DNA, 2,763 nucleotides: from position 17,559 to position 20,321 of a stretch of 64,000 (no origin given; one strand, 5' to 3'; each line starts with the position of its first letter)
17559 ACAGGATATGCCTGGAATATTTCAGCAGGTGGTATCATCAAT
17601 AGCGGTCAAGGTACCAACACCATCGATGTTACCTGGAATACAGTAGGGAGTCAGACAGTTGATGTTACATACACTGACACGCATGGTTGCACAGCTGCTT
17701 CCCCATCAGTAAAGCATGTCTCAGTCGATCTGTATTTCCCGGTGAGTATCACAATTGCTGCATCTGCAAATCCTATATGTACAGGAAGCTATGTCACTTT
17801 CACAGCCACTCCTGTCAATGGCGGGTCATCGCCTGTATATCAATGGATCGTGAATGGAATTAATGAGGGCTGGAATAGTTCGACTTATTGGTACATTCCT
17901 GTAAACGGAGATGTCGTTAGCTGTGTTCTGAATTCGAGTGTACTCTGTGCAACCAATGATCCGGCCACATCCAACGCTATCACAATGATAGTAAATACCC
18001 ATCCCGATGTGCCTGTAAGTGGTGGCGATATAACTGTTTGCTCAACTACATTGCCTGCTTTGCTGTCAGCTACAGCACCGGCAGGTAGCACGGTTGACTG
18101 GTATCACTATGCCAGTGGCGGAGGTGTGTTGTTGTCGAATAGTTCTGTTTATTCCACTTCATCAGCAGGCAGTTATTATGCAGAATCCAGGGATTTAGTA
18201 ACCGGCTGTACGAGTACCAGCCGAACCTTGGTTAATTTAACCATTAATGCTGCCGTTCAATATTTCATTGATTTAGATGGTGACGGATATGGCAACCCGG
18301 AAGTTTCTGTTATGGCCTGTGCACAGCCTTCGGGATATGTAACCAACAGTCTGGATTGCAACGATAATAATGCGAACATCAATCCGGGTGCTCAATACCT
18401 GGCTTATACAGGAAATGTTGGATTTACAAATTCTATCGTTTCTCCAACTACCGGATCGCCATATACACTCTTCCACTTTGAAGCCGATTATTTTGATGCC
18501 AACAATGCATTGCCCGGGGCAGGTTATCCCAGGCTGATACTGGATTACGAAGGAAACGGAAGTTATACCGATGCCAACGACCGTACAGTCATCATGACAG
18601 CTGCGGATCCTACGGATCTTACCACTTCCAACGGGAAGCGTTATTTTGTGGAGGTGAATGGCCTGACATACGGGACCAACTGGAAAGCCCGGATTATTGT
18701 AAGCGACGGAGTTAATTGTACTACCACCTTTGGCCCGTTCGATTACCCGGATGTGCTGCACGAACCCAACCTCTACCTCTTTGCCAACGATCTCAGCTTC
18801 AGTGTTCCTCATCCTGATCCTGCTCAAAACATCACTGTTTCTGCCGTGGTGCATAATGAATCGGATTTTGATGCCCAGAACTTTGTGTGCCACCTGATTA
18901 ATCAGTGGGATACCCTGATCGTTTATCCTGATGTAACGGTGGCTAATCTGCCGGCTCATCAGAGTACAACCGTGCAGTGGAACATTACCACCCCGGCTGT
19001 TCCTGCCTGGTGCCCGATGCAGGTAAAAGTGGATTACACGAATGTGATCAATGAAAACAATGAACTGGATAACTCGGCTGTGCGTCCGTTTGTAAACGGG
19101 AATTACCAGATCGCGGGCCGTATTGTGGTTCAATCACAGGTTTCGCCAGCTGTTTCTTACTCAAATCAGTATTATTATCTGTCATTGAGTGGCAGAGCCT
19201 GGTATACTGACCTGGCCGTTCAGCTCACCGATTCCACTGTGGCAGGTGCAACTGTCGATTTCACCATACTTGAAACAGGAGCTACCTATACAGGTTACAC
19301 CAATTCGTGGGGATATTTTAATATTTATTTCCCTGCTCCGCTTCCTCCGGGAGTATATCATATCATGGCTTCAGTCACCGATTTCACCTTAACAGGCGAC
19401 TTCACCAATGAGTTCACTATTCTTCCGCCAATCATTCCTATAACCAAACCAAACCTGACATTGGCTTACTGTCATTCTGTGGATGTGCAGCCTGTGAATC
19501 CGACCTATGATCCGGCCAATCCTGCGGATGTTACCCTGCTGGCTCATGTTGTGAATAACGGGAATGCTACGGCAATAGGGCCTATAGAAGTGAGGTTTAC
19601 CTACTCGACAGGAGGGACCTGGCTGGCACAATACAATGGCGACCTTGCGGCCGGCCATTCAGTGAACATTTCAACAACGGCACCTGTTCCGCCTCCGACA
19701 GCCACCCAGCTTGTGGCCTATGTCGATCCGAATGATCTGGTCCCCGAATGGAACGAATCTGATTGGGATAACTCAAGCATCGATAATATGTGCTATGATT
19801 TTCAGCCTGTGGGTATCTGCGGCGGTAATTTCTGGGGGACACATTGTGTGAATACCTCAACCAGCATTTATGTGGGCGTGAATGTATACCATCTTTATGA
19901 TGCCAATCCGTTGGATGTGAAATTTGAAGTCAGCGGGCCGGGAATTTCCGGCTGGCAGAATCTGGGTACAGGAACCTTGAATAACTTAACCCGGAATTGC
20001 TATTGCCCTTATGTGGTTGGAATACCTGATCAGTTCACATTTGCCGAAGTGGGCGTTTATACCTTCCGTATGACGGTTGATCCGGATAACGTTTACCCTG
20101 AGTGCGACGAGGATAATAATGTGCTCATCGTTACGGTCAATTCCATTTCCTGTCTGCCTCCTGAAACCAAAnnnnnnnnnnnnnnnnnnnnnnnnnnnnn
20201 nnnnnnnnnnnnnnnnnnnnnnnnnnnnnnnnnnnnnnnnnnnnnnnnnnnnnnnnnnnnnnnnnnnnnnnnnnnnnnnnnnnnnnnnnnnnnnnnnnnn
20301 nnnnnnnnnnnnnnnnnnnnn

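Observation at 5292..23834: One 18.5-kb ORF (6,180 aa) encoding a hyper-modular T9SS surface protein occupies 29% of the window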

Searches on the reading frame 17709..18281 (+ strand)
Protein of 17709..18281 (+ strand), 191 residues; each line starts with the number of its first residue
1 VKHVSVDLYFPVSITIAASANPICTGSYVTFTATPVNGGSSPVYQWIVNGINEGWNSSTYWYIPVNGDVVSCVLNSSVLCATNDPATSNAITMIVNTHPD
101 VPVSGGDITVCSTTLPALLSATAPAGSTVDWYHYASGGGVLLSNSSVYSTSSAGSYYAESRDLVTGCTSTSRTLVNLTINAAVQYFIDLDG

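Call 12: search_protein_families(library=pfam, proteins=[window:17709-18281:+], max_evalue=1)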
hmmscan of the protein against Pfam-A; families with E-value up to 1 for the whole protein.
window:17709-18281:+ (191 aa): 1 family
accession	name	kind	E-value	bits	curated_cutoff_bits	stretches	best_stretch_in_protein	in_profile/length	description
PF19081.6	Ig_7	-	7.6e-12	45.8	27.3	1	99-180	1-83/84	Ig-like domain CHU_C associated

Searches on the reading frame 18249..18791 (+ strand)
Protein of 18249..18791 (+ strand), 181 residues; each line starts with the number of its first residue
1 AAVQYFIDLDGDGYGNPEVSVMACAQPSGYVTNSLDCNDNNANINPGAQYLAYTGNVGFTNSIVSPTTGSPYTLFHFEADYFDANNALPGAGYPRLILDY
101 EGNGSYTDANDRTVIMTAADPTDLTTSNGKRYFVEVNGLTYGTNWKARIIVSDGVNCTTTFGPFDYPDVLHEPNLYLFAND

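Call 58: search_protein_families(library=ncbifam, proteins=[window:18249-18791:+], max_evalue=1)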
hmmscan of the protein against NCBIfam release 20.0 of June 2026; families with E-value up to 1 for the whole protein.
window:18249-18791:+ (181 aa): 0 families

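Call 59: predict_structure(alignment_id=A3)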
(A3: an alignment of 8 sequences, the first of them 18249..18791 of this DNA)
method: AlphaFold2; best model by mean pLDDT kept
length: 181 residues; sequences in the alignment: 8
mean_pLDDT: 51.2   pTM: 0.54
mean pLDDT of the five models: 51.2, 50.0, 49.7, 42.9, 41.4
residues with pLDDT >= 90: 0; 70-90: 25; 50-70: 64; < 50: 92
segments of 3 or more residues with pLDDT < 50: 1-72, 165-181
pLDDT, mean of each block of 10 residues (from residue 1): 37 40 34 38 38 36 33 59 68 71 69 74 69 65 61 58 48 27 29
secondary structure, 60 per line:
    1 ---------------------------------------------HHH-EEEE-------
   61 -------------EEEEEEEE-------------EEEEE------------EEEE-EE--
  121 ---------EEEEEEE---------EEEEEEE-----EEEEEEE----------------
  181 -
elements in order: E50-53 E74-81 E95-99 E112-115 E130-136 E146-152 E158-164

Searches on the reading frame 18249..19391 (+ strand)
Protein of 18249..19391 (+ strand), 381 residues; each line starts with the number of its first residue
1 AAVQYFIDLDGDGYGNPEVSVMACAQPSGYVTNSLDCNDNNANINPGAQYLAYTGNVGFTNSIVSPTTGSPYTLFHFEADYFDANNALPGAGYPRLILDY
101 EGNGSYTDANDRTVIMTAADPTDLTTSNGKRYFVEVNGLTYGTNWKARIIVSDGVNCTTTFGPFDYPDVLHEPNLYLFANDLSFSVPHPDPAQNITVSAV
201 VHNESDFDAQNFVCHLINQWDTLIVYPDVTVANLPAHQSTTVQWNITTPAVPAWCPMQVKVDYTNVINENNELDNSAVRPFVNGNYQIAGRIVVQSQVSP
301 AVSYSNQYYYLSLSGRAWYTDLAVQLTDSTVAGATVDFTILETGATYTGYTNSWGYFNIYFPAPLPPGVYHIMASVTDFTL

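Call 12: search_protein_families(library=pfam, proteins=[window:18249-19391:+], max_evalue=1)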
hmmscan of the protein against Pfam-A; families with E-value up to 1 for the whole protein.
window:18249-19391:+ (381 aa): 5 families
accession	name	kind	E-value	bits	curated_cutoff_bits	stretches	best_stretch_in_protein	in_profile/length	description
PF07705.17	CARDB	-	1.1e-07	32.4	22.7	1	182-277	8-99/101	CARDB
PF13620.12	CarboxypepD_reg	-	0.0028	18.4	32.3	1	327-379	10-59/82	Carboxypeptidase regulatory-like domain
PF11617.13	Cu-binding_MopE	-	0.0058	17.3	27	1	36-48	1-13/30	Putative metal-binding motif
PF02883.26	Alpha_adaptinC2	-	0.17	12.6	27.6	1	189-272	20-106/111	Adaptin C-terminal domain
PF15418.12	DUF4625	-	0.2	12.4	27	1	332-378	70-116/131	Domain of unknown function (DUF4625)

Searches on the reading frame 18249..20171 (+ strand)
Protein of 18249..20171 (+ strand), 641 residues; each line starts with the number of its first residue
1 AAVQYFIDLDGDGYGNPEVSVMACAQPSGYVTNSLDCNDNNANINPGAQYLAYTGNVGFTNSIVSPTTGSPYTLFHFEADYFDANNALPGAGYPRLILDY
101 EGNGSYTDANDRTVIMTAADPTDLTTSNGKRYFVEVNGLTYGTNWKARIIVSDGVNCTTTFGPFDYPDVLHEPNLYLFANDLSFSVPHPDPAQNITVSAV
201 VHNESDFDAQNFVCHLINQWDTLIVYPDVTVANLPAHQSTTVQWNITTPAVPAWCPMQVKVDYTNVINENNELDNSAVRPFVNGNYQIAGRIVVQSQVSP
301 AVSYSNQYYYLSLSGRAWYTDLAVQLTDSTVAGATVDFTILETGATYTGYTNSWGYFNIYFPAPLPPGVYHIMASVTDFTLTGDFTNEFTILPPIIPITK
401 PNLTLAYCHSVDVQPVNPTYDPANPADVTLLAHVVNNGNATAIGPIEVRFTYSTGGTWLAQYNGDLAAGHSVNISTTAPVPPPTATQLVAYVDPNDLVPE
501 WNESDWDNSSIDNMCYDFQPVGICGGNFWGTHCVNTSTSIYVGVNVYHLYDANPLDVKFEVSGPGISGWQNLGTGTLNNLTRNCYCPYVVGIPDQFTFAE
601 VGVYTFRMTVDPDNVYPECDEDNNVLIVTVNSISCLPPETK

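Call 31: find_homologous_proteins(query=window:18249-20171:+, max_evalue=0.00001)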
Query window:18249-20171:+ (641 aa): 271 proteins with E <= 0.00001 among 8000 candidates; the best 120 are listed.
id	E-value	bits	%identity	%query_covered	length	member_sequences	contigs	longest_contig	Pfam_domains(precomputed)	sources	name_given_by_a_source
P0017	2.0e-270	917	77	60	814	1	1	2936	PF07705.18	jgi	jgi:subtilase family serine protease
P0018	9.8e-190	651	68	67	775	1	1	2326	PF19408.6,PF07705.18,PF19081.7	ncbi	ncbi:MAG: CARDB domain-containing protein, partial [Bacteroidota bacterium]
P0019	4.8e-135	470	56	60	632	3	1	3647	PF07705.18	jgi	jgi:hypothetical protein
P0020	1.5e-133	465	62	7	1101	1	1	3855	PF00059.28,PF11617.14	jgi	-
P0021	4.5e-124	434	57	40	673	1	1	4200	PF07705.18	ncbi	ncbi:MAG: hypothetical protein EOP49_20765, partial [Sphingobacteriales bacterium]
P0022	3.5e-116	408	57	7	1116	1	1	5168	PF11617.14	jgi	jgi:hypothetical protein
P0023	3.9e-113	397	51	42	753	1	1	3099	PF11617.14,PF07705.18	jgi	jgi:hypothetical protein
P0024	1.9e-110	389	41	77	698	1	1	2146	PF11617.14,PF07705.18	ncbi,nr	ncbi:MAG: hypothetical protein IH599_05655, partial [Bacteroidales bacterium]|nr:hypothetical protei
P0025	3.3e-105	371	46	66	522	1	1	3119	PF07705.18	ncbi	-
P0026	4.6e-100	354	61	44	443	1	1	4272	PF07705.18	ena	-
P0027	5.5e-92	328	41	19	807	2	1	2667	PF11617.14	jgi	jgi:hypothetical protein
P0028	1.2e-87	313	43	59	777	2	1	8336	PF07705.18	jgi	-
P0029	1.3e-85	307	48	56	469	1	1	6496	PF07705.18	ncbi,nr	ncbi:MAG: hypothetical protein HC803_02190 [Saprospiraceae bacterium]|nr:hypothetical protein [Sapro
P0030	1.2e-82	297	49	7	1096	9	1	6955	PF00059.28,PF11617.14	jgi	jgi:hypothetical protein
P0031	1.8e-81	293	56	7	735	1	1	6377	PF09064.16,PF11617.14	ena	-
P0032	4.3e-81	292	51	9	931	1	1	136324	PF11617.14,PF18962.8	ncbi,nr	ncbi:MAG: T9SS type A sorting domain-containing protein [Flavobacteriales bacterium]|nr:T9SS type A 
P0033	2.0e-74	270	57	7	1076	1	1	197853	PF11617.14,PF03160.21,PF18962.8,PF12799.14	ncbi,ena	-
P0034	2.6e-71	259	53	8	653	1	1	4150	PF11617.14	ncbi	-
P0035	5.1e-71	258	60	8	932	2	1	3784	PF11617.14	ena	-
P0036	6.2e-71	258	54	7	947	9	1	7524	PF00059.28,PF11617.14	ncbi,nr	ncbi:MAG: MopE-related protein [Myxococcota bacterium]|nr:MopE-related protein [Myxococcota bacteriu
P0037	2.7e-65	239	58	7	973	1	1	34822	PF11617.14,PF00147.24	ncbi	ncbi:MAG: MopE-related protein [Myxococcota bacterium]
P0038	5.0e-65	239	55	7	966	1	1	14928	PF11617.14,PF00415.25,PF13540.13,PF25384.2,PF25390.2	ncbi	-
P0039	1.3e-64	237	61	6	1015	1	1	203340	PF11617.14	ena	-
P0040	6.3e-64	235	55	7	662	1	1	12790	PF11617.14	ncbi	-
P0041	7.6e-64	235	35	15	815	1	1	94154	PF00059.28,PF11617.14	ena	-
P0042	1.4e-63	234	70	7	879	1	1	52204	PF13573.13,PF11617.14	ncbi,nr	ncbi:MAG: hypothetical protein K1X55_12810, partial [Chitinophagales bacterium]|nr:hypothetical prot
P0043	1.9e-62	230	43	13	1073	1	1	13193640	PF11617.14,PF00415.25,PF13540.13,PF25384.2,PF25390.2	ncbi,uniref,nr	ncbi:MopE-related protein [Pyxidicoccus sp. MSG2]|uniref:MopE-related protein n=1 Tax=Pyxidicoccus s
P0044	7.9e-61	225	56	7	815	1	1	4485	PF11617.14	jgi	jgi:hypothetical protein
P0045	2.2e-60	223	33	14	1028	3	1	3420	PF18885.7,PF11617.14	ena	-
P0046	4.8e-59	219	58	7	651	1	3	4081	PF11617.14,PF24514.2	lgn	-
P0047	7.8e-59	218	58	7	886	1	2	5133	PF11617.14,PF18962.8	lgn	-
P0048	1.1e-58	218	45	12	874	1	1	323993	PF11617.14,PF00415.25,PF13540.13,PF25384.2,PF25390.2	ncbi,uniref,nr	ncbi:RCC1 domain-containing protein [Hyalangium versicolor]|uniref:RCC1 domain-containing protein n=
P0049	1.7e-58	217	55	8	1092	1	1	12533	PF11617.14,PF18962.8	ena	-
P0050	3.5e-58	216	58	7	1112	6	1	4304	PF11617.14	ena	-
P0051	4.1e-58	216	36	10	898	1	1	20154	PF11617.14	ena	-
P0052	9.2e-58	215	63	7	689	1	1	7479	PF11617.14,PF24514.2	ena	-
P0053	1.4e-56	211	55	7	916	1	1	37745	PF11617.14,PF18962.8,PF22888.2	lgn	-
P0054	8.1e-56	208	50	7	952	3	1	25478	PF01410.24,PF11617.14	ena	-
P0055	1.5e-55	207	45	14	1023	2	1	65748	PF11617.14,PF18962.8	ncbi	-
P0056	4.2e-55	206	60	7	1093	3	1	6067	PF11617.14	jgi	jgi:hypothetical protein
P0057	2.7e-54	203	44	12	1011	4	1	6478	PF11617.14,PF18962.8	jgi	-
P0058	3.4e-53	199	54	7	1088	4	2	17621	PF11617.14,PF18962.8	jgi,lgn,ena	jgi:hypothetical protein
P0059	5.3e-53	199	42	7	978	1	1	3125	PF11617.14,PF00147.24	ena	-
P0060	6.5e-53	199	54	7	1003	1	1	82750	PF11617.14,PF13385.14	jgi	jgi:MYXO-CTERM domain-containing protein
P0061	7.3e-53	198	35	14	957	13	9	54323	PF11617.14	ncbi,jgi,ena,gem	jgi:hypothetical protein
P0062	3.0e-52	196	60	8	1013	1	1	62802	PF11617.14,PF18962.8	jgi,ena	jgi:hypothetical protein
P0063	3.9e-52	196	36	16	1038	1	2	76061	PF11617.14,PF18962.8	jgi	-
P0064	4.3e-52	196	40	7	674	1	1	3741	PF11617.14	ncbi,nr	ncbi:MAG: putative metal-binding motif-containing protein, partial [Myxococcota bacterium]|nr:putati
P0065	8.6e-52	195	55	8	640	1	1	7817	PF11617.14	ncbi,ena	-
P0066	3.1e-51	193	41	12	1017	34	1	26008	PF11617.14,PF18962.8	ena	-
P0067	3.8e-50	189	59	7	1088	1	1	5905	PF11617.14,PF18962.8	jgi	jgi:hypothetical protein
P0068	6.3e-49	185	36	16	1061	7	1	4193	PF11617.14,PF18962.8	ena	-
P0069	3.6e-48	183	47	7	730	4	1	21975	PF00059.28,PF11617.14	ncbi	-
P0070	1.4e-47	181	40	12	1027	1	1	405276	PF11617.14,PF18962.8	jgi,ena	-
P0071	1.6e-47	181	53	8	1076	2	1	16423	PF13229.13,PF11617.14,PF02415.24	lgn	-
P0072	1.7e-47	181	53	7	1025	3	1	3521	PF11617.14,PF13517.13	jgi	jgi:hypothetical protein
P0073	2.8e-47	180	51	7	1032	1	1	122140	PF01839.30,PF11617.14,PF13517.13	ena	-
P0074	3.2e-47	180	38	12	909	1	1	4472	PF11617.14,PF00147.24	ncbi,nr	ncbi:MAG: MopE-related protein [Myxococcota bacterium]|nr:MopE-related protein [Myxococcota bacteriu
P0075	3.4e-47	180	27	33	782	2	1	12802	PF11617.14,PF00147.24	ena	-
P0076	7.1e-47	179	53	8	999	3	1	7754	PF11617.14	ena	-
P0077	2.3e-46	177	57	7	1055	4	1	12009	PF11617.14,PF18962.8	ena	-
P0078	2.5e-46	177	44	14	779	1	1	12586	PF11617.14,PF18962.8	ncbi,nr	ncbi:MAG: T9SS type A sorting domain-containing protein, partial [Flavobacteriaceae bacterium]|nr:T9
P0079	3.5e-45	173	38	15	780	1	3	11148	PF11617.14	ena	-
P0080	3.6e-45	173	61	7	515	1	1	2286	PF11617.14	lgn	-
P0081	1.2e-44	171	64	7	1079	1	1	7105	PF13582.13,PF11617.14,PF13688.13,PF20009.5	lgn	-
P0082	2.7e-43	167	42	7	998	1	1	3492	PF11617.14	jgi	jgi:hypothetical protein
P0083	7.9e-43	165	40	12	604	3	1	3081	PF11617.14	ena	-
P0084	1.2e-42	165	54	7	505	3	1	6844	PF11617.14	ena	-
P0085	3.0e-42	163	50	7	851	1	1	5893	PF00534.27,PF11617.14,PF20706.4,PF13692.13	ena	-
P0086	1.1e-40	158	52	7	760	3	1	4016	PF11617.14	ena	-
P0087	4.3e-40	156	59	7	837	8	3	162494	PF11617.14,PF00147.24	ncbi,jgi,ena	-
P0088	9.2e-40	155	47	7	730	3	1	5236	PF00059.28,PF11617.14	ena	-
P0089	3.7e-39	153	58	9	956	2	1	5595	PF11617.14,PF18962.8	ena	-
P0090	1.0e-38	152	52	7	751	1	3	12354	PF11617.14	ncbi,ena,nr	ncbi:MAG: hypothetical protein CL916_05915 [Deltaproteobacteria bacterium]|nr:hypothetical protein [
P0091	3.0e-38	150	49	7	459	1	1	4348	PF11617.14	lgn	-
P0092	3.4e-38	150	57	7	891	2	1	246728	PF11617.14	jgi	jgi:hypothetical protein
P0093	4.2e-38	150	50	7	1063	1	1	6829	PF11617.14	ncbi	ncbi:MAG: putative metal-binding motif-containing protein, partial [Myxococcota bacterium]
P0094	8.5e-38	149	45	12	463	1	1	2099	PF11617.14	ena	-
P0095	2.8e-37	147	56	7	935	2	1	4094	PF11617.14,PF18962.8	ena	-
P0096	4.5e-37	146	55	7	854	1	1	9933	PF11617.14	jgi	jgi:Putative metal-binding motif/FG-GAP-like repeat/FG-GAP repeat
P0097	2.0e-36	144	33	17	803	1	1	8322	PF11617.14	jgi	jgi:hypothetical protein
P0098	8.4e-36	142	56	7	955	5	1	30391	PF11617.14,PF18962.8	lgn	-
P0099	1.3e-35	141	55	7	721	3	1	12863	PF01410.24,PF11617.14,PF12810.14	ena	-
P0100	1.5e-35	141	50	6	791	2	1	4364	PF11617.14,PF00147.24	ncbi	-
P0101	2.3e-35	141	50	8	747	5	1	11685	PF11617.14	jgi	jgi:hypothetical protein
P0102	4.6e-35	140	42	7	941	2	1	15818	PF01839.30,PF11617.14,PF13517.13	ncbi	-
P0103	4.7e-35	139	52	8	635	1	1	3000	PF25059.2,PF11617.14,PF18962.8,PF00041.28,PF16656.12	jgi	jgi:hypothetical protein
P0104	1.6e-34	138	59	7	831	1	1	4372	PF11617.14,PF19081.7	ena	-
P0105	1.9e-34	137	49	7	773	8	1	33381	PF11617.14,PF00932.26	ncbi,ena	-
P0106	2.6e-34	137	56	7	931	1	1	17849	PF11617.14,PF26696.1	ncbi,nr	ncbi:MAG TPA: putative metal-binding motif-containing protein [Flavitalea sp.]|nr:putative metal-bin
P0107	1.1e-33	135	42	8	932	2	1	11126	PF11617.14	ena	-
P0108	2.0e-33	134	63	8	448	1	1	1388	PF11617.14,PF18962.8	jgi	jgi:hypothetical protein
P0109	5.6e-33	133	55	7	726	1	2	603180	PF11617.14,PF03781.23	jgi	jgi:formylglycine-generating enzyme required for sulfatase activity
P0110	7.3e-33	132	52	7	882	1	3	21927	PF11617.14,PF03781.23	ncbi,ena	-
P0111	8.8e-33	132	45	7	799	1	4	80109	PF22352.3,PF11617.14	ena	-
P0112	9.7e-33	132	66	7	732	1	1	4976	PF13229.13,PF12708.13,PF11617.14,PF05048.20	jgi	jgi:parallel beta-helix repeat protein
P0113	1.2e-32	132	51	7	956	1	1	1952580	PF01839.30,PF11617.14,PF13517.13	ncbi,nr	ncbi:MAG: FG-GAP repeat protein [Alphaproteobacteria bacterium]|nr:FG-GAP repeat protein [Alphaprote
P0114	1.8e-32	131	55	7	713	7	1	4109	PF11617.14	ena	-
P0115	2.7e-32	130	54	8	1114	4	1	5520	PF11617.14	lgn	-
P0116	3.4e-32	130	58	7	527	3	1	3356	PF11617.14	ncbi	ncbi:MAG: putative metal-binding motif-containing protein, partial [Ilumatobacteraceae bacterium]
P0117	4.4e-32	130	50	13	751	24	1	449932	PF11617.14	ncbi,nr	ncbi:MAG: putative metal-binding motif-containing protein [Bacteroidetes bacterium]|nr:putative meta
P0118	6.5e-32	129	58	7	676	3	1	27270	PF11617.14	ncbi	-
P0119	6.8e-32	129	53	7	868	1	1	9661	PF11617.14,PF26696.1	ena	-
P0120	9.8e-32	129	45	7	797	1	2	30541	PF21027.4,PF22352.3,PF11617.14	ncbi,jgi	-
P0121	1.1e-31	128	62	7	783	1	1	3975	PF11617.14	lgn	-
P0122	1.4e-31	128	67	7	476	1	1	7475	PF13229.13,PF07602.18,PF11617.14,PF05048.20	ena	-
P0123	1.8e-31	128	63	7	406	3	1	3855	PF11617.14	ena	-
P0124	3.0e-31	127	59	7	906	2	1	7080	PF11617.14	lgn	-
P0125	3.4e-31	127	56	7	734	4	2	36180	PF11617.14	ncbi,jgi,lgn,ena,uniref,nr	ncbi:hypothetical protein CO173_04705 [Candidatus Uhrbacteria bacterium CG_4_9_14_3_um_filter_41_35]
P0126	4.0e-31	127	42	8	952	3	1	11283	PF11617.14,PF17957.8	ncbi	-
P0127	4.2e-31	126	50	7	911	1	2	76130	PF01839.30,PF11617.14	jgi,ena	-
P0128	4.7e-31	126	58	7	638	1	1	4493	PF11617.14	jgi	jgi:Putative metal-binding motif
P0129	5.2e-31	126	55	7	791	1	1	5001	PF11617.14,PF18962.8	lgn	-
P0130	5.3e-31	126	55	8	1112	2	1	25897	PF11617.14,PF18962.8,PF15902.13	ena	-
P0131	5.5e-31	126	53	8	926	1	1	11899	PF13229.13,PF11617.14,PF22842.4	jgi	jgi:hypothetical protein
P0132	7.5e-31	126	52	7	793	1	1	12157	PF11617.14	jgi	jgi:large repetitive protein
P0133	1.0e-30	125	56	6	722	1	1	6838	PF11617.14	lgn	-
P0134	1.3e-30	125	33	15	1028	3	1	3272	PF01839.30,PF11617.14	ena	-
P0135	1.5e-30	125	48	7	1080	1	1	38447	PF11617.14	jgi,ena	-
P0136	1.6e-30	125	42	8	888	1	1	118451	PF01839.30,PF11617.14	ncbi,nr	ncbi:MAG: FG-GAP repeat protein [Alphaproteobacteria bacterium]|nr:FG-GAP repeat protein [Alphaprote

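Call 33: search_solved_structures(query=window:18249-20171:+, max_evalue=1)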
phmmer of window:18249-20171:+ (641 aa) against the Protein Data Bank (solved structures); distinct sequences matched with E-value up to 1: 2.
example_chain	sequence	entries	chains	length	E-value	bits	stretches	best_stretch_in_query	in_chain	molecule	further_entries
2l0d_A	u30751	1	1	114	0.033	16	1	195-277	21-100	Cell surface protein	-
8prd_A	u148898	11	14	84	0.96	11.2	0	524-563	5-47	Cell surface protein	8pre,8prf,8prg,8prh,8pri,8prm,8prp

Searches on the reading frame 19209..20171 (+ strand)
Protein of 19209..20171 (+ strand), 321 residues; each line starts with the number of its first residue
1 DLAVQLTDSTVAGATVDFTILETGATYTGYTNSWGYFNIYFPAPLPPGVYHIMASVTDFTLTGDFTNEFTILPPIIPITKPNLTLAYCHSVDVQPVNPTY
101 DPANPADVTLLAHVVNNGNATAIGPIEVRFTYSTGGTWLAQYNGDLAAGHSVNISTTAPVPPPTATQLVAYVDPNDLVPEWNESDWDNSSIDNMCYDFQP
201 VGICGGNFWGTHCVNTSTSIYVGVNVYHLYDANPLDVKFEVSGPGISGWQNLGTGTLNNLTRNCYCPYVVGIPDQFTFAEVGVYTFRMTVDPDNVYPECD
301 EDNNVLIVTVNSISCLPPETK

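Call 12: search_protein_families(library=pfam, proteins=[window:19209-20171:+], max_evalue=1)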
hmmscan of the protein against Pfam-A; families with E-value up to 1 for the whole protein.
window:19209-20171:+ (321 aa): 5 families
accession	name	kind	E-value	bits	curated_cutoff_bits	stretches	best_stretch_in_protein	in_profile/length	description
PF07705.17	CARDB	-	3.4e-10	40.5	22.7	2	101-185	14-96/101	CARDB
PF13620.12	CarboxypepD_reg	-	0.0015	19.3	32.3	1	7-60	10-60/82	Carboxypeptidase regulatory-like domain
PF05590.16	DUF769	-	0.12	12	21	1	21-58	180-217/259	Xylella fastidiosa protein of unknown function (DUF769)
PF19077.6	Big_13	-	0.14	13.1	27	0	9-58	34-85/102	Bacterial Ig-like domain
PF15418.12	DUF4625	-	0.16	12.7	27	1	12-58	70-116/131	Domain of unknown function (DUF4625)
